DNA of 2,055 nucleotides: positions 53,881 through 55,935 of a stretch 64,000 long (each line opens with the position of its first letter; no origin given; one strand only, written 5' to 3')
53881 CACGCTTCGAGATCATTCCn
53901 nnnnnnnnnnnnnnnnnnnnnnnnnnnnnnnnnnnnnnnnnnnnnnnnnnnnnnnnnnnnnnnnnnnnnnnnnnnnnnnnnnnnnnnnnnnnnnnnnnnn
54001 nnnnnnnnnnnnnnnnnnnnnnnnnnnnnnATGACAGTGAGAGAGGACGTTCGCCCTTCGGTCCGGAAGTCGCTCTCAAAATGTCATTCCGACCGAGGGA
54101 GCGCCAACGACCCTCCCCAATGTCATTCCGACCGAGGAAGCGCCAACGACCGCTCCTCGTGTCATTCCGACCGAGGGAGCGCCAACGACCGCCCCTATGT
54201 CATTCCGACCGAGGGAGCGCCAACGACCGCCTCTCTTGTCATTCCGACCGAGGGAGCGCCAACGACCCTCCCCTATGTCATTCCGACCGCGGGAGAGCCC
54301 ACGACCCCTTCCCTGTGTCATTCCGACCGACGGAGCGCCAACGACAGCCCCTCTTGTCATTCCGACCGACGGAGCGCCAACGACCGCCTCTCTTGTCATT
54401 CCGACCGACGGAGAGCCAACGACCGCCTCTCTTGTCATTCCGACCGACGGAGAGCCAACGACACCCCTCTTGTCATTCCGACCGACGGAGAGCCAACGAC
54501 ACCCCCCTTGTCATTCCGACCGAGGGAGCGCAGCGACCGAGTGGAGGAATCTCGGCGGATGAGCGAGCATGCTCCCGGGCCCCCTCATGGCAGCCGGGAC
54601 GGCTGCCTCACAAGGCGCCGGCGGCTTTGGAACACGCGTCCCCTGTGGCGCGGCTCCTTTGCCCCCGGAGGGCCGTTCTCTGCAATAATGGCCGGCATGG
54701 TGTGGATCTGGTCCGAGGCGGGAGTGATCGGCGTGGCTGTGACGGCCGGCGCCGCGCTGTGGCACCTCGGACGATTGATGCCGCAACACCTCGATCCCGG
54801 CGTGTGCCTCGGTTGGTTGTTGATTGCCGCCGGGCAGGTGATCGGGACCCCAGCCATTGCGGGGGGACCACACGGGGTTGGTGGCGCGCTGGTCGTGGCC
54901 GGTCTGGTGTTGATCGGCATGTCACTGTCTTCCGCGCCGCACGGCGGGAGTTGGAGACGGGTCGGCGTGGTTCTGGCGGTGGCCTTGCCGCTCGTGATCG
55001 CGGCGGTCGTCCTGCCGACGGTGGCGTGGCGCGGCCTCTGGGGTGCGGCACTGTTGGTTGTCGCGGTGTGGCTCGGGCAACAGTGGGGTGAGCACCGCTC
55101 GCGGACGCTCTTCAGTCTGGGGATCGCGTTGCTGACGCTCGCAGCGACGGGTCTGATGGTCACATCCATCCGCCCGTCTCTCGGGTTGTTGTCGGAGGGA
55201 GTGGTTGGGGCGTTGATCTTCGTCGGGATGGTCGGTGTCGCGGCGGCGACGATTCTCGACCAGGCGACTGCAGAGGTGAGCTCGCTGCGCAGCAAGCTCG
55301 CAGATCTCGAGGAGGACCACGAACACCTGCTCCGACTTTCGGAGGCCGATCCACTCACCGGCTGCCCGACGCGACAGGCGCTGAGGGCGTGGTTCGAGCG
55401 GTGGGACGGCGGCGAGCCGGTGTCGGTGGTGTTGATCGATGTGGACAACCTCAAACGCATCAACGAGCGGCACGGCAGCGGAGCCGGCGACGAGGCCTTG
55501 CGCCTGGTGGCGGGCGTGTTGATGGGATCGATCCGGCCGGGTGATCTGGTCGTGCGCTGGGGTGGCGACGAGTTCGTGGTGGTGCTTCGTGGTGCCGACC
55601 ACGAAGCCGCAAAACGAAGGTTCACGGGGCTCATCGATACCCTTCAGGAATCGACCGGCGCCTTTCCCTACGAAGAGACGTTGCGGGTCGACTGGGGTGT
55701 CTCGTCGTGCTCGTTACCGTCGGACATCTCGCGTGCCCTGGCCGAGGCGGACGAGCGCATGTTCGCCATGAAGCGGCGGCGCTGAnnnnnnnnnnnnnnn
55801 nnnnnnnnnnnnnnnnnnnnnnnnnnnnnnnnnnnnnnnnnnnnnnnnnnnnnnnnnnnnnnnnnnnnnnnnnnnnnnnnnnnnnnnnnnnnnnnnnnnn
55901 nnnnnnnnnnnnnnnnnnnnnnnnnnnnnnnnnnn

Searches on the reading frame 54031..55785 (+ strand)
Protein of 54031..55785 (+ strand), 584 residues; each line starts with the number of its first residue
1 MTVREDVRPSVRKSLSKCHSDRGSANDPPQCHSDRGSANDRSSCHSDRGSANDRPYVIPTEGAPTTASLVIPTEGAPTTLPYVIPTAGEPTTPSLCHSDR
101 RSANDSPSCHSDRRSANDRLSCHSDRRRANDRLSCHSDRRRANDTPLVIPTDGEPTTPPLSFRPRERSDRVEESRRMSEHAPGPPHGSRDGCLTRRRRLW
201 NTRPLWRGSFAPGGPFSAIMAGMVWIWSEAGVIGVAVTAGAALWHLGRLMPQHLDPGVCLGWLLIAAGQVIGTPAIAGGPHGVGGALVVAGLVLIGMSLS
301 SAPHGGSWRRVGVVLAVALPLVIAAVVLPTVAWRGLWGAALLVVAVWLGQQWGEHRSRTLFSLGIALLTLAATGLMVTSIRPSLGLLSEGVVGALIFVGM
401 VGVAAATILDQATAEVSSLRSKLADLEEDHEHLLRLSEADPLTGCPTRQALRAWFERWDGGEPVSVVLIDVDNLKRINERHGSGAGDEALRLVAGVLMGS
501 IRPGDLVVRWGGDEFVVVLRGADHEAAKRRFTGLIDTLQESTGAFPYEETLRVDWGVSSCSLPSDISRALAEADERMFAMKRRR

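Call 90: search_protein_families(library=pfam, proteins=[window:54031-55785:+], max_evalue=0.00001)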
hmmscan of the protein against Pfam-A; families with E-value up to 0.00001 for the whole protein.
window:54031-55785:+ (584 aa): 1 family
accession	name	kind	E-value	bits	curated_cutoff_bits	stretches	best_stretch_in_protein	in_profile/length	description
PF00990.26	GGDEF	-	1.1e-24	87.5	23.8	1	439-583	3-157/161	Diguanylate cyclase, GGDEF domain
